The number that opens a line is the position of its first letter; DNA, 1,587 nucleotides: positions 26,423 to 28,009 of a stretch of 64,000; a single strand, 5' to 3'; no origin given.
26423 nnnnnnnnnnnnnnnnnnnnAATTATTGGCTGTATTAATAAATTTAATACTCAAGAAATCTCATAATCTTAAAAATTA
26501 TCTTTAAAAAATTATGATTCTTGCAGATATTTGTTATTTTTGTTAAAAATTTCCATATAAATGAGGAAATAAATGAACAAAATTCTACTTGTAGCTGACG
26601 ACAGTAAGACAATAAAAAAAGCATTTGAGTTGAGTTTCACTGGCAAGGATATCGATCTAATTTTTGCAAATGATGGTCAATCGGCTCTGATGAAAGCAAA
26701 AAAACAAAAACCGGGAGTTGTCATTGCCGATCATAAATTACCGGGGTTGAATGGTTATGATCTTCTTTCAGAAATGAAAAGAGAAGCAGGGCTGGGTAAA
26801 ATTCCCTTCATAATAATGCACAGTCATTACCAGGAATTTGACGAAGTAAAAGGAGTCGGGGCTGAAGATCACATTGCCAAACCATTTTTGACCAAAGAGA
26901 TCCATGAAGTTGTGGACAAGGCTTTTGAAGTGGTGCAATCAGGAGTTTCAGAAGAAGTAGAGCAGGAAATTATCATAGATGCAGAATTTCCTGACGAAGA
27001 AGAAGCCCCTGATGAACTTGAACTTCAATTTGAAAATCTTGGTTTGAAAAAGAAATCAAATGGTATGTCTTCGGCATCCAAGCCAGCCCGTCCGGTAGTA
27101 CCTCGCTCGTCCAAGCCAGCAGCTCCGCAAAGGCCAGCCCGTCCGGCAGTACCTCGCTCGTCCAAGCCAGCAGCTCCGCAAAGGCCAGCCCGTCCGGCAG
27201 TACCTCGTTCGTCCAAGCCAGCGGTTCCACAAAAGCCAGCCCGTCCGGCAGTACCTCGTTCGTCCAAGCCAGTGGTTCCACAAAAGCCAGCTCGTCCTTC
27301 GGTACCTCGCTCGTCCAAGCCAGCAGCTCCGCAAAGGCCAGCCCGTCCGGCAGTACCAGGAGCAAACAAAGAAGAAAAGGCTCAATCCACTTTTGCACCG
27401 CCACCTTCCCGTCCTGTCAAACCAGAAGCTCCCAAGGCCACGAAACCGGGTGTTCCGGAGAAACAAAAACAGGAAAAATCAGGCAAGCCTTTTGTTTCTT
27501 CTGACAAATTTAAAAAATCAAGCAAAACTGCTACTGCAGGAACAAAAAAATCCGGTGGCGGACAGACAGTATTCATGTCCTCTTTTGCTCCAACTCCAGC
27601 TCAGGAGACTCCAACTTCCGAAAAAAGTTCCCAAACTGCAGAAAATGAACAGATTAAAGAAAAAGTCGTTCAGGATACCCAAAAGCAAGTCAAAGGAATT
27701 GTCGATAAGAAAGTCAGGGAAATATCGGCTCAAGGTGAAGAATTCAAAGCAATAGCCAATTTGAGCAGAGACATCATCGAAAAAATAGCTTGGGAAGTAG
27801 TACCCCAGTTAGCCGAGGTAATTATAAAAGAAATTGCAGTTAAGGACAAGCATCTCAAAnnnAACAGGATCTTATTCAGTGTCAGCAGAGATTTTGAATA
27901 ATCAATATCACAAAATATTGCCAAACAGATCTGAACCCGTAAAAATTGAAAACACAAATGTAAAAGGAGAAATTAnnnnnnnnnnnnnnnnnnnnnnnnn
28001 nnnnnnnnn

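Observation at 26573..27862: RomR-like response regulator with a 51-bp tandem-repeat proline-rich linker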

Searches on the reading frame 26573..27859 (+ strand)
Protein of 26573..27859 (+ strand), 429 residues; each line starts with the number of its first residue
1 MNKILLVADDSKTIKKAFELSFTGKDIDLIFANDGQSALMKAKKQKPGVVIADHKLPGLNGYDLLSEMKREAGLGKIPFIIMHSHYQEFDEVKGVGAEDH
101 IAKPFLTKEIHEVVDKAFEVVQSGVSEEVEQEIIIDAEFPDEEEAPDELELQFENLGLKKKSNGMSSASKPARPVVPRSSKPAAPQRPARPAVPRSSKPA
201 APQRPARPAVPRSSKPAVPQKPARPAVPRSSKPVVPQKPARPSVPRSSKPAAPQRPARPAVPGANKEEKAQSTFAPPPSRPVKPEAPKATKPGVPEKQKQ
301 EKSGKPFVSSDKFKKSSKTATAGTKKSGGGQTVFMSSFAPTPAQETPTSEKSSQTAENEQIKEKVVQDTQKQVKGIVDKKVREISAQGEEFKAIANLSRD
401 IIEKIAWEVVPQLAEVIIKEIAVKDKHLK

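Call 4: search_protein_families(library=pfam, proteins=[window:26573-27859:+], max_evalue=1)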
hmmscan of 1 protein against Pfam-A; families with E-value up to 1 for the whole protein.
window:26573-27859:+ (429 aa): 1 family
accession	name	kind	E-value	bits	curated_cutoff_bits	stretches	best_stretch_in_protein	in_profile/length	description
PF00072.30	Response_reg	-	2.2e-17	63.7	30.2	1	6-114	2-110/111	Response regulator receiver domain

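Call 5: search_protein_families(library=ncbifam, proteins=[window:26573-27859:+], max_evalue=1)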
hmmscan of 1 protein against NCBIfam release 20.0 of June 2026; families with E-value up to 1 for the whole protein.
window:26573-27859:+ (429 aa): 89 families (the best 25 are shown)
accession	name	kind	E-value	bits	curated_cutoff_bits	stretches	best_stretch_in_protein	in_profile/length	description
TIGR02154.1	PhoB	equivalog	3.2e-16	59.3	296.2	1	2-114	2-116/226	phosphate regulon transcriptional regulator PhoB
NF045944.1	ResRegRpaBCyano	equivalog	8.3e-14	51.5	330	1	6-123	1-117/229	response regulator transcription factor RpaB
NF040689.1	MtrAB_MtrA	equivalog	8.8e-14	51.4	300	1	5-130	1-125/219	MtrAB system response regulator MtrA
NF006900.1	PRK09390.1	equivalog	3.5e-13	49.5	255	1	5-134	7-136/203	response regulator FixJ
NF040534.1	resp_reg_YycF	equivalog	4.7e-13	48.9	340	1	5-128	3-125/231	response regulator YycF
TIGR01818.1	ntrC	equivalog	7.1e-13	48.1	558.6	1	6-132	2-128/463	nitrogen regulation protein NR(I)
NF008296.0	PRK11083.1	equivalog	3.3e-12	46.3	273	1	3-123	5-123/228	two-component system response regulator CreB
NF041733.1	resp_reg_CseB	equivalog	3.3e-12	46.3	350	1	3-111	2-108/228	two-component system response regulator CseB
NF008469.0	PRK11361.1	equivalog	2.9e-11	42.7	714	1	4-120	6-122/461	acetoacetate metabolism transcriptional regulator AtoC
NF007546.0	PRK10161.1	equivalog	3.5e-11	43.1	471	1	2-122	2-124/229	phosphate response regulator transcription factor PhoB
NF008176.1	PRK10923.1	equivalog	7.7e-11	41.2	620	1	4-122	5-123/469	nitrogen regulation protein NR(I)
NF033120.0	vanR_FM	exception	8e-11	42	460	1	5-114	6-114/231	vancomycin resistance response regulator transcription factor, VanR-F/VanR-M family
NF007135.0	PRK09581.1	equivalog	1.1e-10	41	474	1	3-105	3-107/457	PleD family two-component system response regulator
NF012227.0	AdeR_RR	equivalog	1.5e-10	41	340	1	2-118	11-126/239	efflux system response regulator transcription factor AdeR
NF053854.1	RespRegPhoBBctds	equivalog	6.1e-10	38.8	270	1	5-117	1-114/225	two-component system response regulator PhoB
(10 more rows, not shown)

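Call 14: search_solved_structures(query=window:26573-27859:+, max_evalue=1e-8)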
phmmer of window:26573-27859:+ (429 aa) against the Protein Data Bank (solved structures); distinct sequences matched with E-value up to 1e-8: 23.
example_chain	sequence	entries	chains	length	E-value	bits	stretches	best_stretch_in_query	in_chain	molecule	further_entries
1mvo_A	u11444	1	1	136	1.7e-15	60.2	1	1-114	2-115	PhoP response regulator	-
8fk2_A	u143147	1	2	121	8.8e-14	54.6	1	2-111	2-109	Putative response regulator CovR VicR-like protein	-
1nxo_A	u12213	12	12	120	7.8e-12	48.2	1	2-112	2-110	DNA-binding response regulator | Response regulator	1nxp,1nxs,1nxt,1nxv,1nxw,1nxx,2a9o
6eb7_A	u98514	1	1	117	1.4e-11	47.3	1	4-112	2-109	DNA-binding response regulator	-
3nhz_A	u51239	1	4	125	3.2e-11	46.2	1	3-110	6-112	Two component system transcriptional regulator mtrA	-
9xzo_A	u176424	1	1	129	7.3e-11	45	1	2-116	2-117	De novo protein M1X0B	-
2gwr_A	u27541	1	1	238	1.3e-10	44.2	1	3-111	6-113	DNA-binding response regulator mtrA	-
3f6p_A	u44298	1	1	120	1.6e-10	43.8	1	1-111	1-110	Transcriptional regulatory protein yycF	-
2zwm_A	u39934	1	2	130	2e-10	43.5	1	1-111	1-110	Transcriptional regulatory protein yycF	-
1pey_A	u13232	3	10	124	4.2e-10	42.5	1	1-117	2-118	Sporulation initiation phosphotransferase F | SPORULATION RESPONSE REGULATORY PROTEIN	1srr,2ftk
3t6k_A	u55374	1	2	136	7e-10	41.8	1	4-110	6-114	Response regulator receiver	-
1fsp_A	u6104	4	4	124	8.2e-10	41.5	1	1-117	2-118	STAGE 0 SPORULATION PROTEIN F | SPORULATION RESPONSE REGULATORY PROTEIN | Sporulation initiation phosphotransferase F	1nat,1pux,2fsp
1zes_A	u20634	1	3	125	8.6e-10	41.5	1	5-111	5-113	Phosphate regulon transcriptional regulatory protein phoB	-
3q15_C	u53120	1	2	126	8.6e-10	41.4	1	1-117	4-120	Sporulation initiation phosphotransferase F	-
1b00_A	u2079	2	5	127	9e-10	41.4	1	5-111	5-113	PHOSPHATE REGULON TRANSCRIPTIONAL REGULATORY PROTEIN PHOB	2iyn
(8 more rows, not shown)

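Call 18: list_cluster_members(proteins=[window:26573-27859:+, P0012, P0003, P0109, P0142, P0136, P0133, P0146, P0150, P0127])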
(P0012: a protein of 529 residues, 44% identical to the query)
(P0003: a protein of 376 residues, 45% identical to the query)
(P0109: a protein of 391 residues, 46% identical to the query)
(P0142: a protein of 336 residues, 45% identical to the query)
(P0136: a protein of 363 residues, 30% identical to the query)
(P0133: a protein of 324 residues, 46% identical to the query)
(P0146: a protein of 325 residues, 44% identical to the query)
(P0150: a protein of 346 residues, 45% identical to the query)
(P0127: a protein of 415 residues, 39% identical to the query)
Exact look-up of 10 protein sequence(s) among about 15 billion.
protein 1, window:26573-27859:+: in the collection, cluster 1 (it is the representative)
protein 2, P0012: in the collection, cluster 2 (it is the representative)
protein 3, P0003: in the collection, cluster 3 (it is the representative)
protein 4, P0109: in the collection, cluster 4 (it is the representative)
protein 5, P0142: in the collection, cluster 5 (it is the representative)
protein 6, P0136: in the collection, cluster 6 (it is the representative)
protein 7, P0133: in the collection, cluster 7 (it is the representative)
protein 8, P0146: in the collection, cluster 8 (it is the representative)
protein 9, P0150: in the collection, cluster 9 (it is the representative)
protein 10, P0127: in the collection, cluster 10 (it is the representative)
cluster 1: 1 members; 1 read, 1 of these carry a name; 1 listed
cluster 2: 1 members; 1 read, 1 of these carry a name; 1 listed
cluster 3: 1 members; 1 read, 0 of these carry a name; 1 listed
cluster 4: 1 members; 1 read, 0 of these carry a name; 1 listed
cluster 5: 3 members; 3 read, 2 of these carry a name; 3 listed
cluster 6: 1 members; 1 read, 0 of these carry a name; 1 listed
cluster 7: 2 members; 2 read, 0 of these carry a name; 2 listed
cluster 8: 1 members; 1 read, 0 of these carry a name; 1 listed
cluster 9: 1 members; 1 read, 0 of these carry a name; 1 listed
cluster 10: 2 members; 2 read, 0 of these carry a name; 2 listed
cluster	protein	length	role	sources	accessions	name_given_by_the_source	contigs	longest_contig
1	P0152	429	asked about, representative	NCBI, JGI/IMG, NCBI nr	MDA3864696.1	MAG: response regulator [Deltaproteobacteria bacterium] | DNA-binding response OmpR family regulator | response regulator [Deltaproteobacteria bacterium]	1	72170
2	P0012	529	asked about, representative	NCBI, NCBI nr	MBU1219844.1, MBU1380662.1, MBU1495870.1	response regulator [Myxococcota bacterium]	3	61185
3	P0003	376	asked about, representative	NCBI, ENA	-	-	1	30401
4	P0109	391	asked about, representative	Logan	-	-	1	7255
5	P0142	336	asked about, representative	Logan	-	-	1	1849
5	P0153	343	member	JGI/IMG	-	CheY-like chemotaxis protein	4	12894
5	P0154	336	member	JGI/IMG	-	CheY-like chemotaxis protein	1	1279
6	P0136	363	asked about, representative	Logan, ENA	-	-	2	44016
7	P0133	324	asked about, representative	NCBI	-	-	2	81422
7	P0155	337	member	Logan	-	-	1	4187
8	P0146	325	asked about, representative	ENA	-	-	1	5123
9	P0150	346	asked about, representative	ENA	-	-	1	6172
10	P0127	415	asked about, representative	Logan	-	-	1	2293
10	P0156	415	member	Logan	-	-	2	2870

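Call 26: find_encoding_contigs(protein=window:26573-27859:+, flank=10000, max_places=4)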
Protein window:26573-27859:+ (429 aa): no gene with exactly this product is on record in the collection.

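Call 38: find_related_loci(query=A2, collection=metagenome_contigs, flank=3000)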
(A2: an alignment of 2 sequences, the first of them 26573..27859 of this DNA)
Query A2 (429 aa) in metagenome_contigs; peptide patterns used: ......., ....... (x = any residue, [..] = any of these).
600 stretches matched a pattern, but none encodes a relative of the query by tblastn (E <= 1e-3).
